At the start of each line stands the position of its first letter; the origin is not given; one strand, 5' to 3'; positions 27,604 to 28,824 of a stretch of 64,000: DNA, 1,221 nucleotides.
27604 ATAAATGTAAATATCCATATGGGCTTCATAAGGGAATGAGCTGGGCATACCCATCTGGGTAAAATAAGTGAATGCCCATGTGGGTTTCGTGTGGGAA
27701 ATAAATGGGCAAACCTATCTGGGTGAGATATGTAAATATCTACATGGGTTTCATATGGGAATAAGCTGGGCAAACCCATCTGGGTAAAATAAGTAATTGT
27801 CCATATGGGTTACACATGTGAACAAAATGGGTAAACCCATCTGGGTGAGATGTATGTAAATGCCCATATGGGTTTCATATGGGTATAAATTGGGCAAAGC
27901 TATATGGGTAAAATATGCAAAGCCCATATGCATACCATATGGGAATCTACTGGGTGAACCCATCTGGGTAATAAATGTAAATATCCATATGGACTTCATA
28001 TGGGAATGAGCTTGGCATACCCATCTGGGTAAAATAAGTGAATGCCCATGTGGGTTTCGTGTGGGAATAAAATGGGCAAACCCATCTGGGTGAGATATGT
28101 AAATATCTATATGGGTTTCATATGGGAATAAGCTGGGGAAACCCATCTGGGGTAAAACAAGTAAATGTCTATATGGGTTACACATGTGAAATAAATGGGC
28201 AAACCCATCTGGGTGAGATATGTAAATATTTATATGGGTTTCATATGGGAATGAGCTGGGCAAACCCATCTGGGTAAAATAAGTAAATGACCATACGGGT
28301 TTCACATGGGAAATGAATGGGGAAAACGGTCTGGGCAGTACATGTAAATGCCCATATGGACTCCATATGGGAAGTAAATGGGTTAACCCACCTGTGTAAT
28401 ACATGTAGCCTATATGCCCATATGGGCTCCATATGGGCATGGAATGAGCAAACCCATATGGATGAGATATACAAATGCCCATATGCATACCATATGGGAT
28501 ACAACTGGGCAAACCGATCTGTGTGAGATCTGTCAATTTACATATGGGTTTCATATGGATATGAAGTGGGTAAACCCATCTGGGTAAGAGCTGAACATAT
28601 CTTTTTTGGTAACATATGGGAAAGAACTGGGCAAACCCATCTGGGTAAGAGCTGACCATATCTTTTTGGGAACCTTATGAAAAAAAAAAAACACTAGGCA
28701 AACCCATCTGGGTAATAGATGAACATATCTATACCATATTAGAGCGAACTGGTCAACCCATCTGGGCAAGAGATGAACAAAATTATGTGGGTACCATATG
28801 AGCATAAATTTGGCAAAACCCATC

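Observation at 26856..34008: Foldback-like composite transposon built from a split MITE, two oppositely oriented satellite arrays and a unique 3.4-kb core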

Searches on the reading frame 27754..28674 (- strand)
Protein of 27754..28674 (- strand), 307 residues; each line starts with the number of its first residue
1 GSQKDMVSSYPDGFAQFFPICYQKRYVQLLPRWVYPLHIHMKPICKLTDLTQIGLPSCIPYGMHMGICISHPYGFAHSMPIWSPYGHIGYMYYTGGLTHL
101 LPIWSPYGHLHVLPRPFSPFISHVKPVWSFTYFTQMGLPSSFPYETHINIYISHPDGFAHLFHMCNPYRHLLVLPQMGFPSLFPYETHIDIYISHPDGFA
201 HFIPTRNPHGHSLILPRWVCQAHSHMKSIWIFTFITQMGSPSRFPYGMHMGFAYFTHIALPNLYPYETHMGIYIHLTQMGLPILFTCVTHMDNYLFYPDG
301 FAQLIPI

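Call 65: list_cluster_members(proteins=[window:27754-28659:-, window:27303-27779:-, window:29335-29583:-, window:30177-30434:-, window:32860-33147:+, window:33262-33522:-, window:33450-33710:-, window:33623-33898:+, window:27000-27242:+, window:26788-27072:-])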
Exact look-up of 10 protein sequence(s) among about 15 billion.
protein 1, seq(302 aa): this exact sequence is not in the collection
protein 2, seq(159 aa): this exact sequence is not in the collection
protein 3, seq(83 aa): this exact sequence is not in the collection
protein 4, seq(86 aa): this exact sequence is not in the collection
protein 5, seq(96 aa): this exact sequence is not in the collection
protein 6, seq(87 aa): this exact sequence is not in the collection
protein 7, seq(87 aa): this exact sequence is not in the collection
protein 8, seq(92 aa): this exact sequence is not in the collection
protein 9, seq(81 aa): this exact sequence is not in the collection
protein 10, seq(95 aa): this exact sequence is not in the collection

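Call 69: search_protein_representatives(protein=window:27754-28674:-)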
Query: 307 residues. Proteins with E-value up to 0.001 (for the whole library): 5; up to 1e-10: 2; up to 1e-30: 1. The best 5 are listed.
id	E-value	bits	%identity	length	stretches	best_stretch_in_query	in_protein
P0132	2.9e-73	263.4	87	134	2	177-274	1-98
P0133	1.0e-14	70.9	37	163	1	13-159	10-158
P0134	1.3e-05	40.9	32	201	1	96-253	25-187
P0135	2.3e-05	40.1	42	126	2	43-115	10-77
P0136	4.7e-04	35.8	32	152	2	8-45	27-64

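Call 71: find_encoding_contigs(protein=P0132, flank=10000, max_places=10)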
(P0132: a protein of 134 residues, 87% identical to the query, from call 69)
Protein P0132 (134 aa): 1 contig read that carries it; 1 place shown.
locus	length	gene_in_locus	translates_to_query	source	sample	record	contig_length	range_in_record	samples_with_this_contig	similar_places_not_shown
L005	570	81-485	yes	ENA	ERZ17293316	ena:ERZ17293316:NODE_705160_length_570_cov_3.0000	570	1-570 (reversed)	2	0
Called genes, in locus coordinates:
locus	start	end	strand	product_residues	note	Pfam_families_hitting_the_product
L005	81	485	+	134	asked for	-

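Call 72: find_encoding_contigs(protein=P0133, flank=10000, max_places=10)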
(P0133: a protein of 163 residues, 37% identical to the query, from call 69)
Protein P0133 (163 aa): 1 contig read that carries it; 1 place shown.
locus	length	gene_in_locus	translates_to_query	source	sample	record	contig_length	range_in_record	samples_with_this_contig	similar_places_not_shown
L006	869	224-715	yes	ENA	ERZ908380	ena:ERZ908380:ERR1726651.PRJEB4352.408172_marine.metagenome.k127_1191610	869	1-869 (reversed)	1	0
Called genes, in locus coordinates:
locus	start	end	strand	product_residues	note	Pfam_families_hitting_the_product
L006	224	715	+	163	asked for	-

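Call 73: find_encoding_contigs(protein=P0134, flank=10000, max_places=10)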
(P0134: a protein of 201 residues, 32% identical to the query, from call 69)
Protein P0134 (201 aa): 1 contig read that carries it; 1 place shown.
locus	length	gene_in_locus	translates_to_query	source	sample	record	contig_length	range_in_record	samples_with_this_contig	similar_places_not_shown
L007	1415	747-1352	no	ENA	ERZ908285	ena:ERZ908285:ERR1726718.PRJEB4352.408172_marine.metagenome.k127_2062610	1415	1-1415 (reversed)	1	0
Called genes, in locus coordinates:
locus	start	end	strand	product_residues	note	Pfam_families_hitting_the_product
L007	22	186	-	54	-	-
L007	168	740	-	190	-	-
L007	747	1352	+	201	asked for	-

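Call 74: find_encoding_contigs(protein=P0135, flank=10000, max_places=10)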
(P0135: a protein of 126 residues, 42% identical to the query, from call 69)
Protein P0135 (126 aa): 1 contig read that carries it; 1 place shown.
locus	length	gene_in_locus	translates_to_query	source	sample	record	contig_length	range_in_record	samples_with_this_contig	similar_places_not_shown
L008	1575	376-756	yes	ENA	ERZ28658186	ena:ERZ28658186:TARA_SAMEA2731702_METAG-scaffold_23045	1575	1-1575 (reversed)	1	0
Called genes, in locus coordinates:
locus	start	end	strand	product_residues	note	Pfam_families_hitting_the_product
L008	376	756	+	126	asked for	-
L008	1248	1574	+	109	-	?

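Call 78: list_cluster_members(proteins=[P0132, P0133, P0134, P0135])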
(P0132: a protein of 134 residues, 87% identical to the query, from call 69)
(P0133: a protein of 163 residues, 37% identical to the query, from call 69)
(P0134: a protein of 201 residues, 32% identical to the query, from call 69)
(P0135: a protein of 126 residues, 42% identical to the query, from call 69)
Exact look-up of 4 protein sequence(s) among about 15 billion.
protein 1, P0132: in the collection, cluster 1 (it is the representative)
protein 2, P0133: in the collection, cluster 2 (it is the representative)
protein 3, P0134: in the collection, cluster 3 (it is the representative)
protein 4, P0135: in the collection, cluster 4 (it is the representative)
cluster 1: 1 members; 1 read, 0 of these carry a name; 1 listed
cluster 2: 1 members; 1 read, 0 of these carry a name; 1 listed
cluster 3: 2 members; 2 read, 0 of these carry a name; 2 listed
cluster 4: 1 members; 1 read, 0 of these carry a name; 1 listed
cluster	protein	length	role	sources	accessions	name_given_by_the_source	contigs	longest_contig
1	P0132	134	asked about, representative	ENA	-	-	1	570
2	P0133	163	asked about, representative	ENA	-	-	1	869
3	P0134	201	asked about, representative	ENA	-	-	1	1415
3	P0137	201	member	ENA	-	-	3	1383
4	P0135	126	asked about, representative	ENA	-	-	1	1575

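Call 84: find_encoding_contigs(protein=P0137, flank=10000, max_places=10)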
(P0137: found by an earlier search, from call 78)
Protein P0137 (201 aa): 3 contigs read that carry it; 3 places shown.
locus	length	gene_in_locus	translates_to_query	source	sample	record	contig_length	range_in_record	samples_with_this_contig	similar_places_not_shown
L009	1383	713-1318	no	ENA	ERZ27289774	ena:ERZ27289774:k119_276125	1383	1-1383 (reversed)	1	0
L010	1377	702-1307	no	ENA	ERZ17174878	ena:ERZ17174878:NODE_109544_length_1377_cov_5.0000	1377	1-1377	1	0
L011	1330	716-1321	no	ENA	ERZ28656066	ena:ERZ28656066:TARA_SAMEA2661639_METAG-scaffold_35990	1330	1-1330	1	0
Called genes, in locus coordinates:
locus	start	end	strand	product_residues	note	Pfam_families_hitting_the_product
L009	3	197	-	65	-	?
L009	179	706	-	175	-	-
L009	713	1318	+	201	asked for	-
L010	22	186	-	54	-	-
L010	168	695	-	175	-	-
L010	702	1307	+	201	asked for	-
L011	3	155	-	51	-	?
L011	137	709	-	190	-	-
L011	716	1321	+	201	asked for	-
